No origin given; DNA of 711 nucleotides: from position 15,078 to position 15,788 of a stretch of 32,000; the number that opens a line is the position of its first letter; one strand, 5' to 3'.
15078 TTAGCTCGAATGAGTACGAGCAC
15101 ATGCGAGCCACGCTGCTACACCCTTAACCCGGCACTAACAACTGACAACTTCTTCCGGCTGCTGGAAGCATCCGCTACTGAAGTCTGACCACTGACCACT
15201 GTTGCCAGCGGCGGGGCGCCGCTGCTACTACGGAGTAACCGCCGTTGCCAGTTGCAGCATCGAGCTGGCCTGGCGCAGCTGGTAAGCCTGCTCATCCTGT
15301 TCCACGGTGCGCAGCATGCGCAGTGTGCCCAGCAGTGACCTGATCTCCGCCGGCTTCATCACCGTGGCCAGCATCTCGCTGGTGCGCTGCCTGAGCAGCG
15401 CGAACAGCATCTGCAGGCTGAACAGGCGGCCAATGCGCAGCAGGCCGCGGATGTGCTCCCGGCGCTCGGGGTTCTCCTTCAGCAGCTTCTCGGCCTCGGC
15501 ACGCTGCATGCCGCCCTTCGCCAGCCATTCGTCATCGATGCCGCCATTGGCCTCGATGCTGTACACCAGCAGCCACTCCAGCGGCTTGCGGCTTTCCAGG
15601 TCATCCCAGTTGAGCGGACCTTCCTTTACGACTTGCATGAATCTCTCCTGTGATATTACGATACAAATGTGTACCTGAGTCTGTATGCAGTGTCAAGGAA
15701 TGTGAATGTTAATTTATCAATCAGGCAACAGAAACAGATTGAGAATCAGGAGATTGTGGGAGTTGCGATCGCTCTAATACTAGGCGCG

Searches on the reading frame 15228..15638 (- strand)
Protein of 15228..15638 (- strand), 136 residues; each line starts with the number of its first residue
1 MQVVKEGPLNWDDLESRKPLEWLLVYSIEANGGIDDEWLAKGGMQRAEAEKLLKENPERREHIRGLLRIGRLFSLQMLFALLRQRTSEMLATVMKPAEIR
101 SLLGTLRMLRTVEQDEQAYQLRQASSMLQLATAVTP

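Call 44: find_encoding_contigs(protein=window:15228-15638:-, flank=10000, max_places=10)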
Protein window:15228-15638:- (136 aa): 15 contigs read that carry it; 10 places shown.
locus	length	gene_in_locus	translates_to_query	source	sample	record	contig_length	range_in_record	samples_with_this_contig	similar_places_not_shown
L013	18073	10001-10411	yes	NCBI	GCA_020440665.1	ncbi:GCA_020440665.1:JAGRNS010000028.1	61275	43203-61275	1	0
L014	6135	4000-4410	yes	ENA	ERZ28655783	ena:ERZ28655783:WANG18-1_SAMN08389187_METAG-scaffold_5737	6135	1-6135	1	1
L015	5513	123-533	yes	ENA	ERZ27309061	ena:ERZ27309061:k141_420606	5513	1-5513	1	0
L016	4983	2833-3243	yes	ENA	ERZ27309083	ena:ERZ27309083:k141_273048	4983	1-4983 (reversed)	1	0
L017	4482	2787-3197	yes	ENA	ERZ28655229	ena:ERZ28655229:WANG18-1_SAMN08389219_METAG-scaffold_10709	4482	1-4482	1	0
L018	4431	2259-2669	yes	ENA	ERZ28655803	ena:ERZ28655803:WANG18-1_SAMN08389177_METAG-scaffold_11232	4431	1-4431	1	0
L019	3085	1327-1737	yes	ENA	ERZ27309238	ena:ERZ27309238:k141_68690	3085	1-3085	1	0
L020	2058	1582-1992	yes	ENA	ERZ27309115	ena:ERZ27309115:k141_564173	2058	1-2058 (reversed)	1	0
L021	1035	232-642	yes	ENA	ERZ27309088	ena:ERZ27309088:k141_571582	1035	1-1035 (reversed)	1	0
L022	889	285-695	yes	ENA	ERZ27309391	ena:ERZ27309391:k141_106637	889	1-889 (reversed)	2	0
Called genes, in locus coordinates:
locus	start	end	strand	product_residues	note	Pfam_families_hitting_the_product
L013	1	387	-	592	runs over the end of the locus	-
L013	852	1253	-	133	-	-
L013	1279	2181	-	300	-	PF04055:Radical_SAM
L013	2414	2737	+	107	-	PF03992:ABM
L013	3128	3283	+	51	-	PF00578:AhpC-TSA, PF08534:Redoxin (weak)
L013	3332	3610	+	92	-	PF00578:AhpC-TSA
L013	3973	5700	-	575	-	PF02690:Na_Pi_cotrans, PF01895:PhoU (faint)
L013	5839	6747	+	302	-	PF13442:Cytochrome_CBB3 (faint), PF00034:Cytochrom_C (faint)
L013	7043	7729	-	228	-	-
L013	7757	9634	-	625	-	PF06347:SH3_4 (faint), PF08239:SH3_3, PF00877:NLPC_P60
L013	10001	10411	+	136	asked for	-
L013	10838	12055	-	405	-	PF13487:HD_5, PF01966:HD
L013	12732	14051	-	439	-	PF00275:EPSP_synthase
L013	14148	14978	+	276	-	-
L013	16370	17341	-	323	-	-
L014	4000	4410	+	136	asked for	-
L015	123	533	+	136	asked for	-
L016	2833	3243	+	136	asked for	-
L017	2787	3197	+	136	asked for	-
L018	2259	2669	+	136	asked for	-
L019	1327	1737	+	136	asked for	-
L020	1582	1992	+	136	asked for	-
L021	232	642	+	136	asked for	-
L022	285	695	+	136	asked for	-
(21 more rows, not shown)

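Call 57: search_protein_families(library=pfam, proteins=[window:15228-15638:-], max_evalue=0.01)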
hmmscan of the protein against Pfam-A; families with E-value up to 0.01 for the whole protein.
window:15228-15638:- (136 aa): 0 families
